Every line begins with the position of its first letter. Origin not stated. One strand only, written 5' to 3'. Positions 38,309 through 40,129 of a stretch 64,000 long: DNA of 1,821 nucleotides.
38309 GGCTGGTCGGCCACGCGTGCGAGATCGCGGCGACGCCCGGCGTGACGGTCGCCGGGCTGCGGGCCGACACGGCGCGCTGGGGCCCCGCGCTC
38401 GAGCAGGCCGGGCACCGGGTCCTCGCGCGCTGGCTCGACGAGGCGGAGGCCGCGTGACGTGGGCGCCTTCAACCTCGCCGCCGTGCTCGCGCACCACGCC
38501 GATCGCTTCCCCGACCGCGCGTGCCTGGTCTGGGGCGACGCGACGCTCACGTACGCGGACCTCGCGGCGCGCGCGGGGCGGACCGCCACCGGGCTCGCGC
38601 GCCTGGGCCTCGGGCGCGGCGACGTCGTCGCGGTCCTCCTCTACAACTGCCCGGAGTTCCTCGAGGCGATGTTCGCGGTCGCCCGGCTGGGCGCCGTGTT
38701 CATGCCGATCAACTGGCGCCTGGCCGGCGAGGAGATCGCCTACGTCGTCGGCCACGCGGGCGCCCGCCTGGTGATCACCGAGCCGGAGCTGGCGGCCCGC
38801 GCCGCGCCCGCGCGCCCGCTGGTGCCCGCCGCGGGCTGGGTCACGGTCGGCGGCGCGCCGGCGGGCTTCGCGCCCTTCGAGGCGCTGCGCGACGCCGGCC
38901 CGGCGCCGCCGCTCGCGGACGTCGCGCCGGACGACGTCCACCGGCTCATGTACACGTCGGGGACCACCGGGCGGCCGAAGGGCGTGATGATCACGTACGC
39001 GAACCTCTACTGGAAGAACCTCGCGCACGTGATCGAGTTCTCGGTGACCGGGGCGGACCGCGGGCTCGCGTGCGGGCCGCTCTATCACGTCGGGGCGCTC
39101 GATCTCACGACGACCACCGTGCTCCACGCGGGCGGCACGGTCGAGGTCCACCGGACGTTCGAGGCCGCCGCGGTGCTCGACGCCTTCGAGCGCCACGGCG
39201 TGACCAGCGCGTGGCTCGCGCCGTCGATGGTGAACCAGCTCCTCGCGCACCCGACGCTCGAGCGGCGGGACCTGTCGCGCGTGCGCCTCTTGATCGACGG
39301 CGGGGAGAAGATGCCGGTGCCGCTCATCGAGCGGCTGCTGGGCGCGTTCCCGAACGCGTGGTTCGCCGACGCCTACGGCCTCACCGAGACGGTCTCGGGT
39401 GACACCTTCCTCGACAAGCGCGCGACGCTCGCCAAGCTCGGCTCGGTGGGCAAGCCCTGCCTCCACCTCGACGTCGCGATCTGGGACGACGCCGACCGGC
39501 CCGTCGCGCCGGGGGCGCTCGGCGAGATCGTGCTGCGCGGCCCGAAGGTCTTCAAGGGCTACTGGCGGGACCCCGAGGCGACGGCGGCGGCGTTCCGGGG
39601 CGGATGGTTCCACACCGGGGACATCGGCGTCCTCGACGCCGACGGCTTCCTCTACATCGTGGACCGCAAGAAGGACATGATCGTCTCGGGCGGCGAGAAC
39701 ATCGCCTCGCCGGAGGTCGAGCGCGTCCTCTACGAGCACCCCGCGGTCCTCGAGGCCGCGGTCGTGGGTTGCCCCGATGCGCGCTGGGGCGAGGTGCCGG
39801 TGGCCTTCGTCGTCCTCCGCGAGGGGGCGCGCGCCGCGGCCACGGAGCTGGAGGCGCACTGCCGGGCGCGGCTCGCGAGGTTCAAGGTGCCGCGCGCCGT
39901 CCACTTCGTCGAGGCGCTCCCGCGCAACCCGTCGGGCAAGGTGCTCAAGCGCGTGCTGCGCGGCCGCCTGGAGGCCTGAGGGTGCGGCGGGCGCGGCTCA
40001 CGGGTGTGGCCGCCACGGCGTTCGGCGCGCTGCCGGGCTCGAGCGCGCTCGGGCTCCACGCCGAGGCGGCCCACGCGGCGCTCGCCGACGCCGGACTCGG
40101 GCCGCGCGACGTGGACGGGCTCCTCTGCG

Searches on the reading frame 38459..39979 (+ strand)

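Call 70: search_protein_families(library=pfam, proteins=[window:38459-39979:+], max_evalue=0.00001)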
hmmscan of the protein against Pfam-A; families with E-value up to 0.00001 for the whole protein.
window:38459-39979:+ (506 aa): 2 families
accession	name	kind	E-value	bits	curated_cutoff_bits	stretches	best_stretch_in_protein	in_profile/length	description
PF00501.34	AMP-binding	-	8e-91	305.1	29.9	1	11-369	2-384/384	AMP-binding enzyme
PF13193.12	AMP-binding_C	-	1.5e-25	90.3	24.5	1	419-494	1-76/76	AMP-binding enzyme C-terminal domain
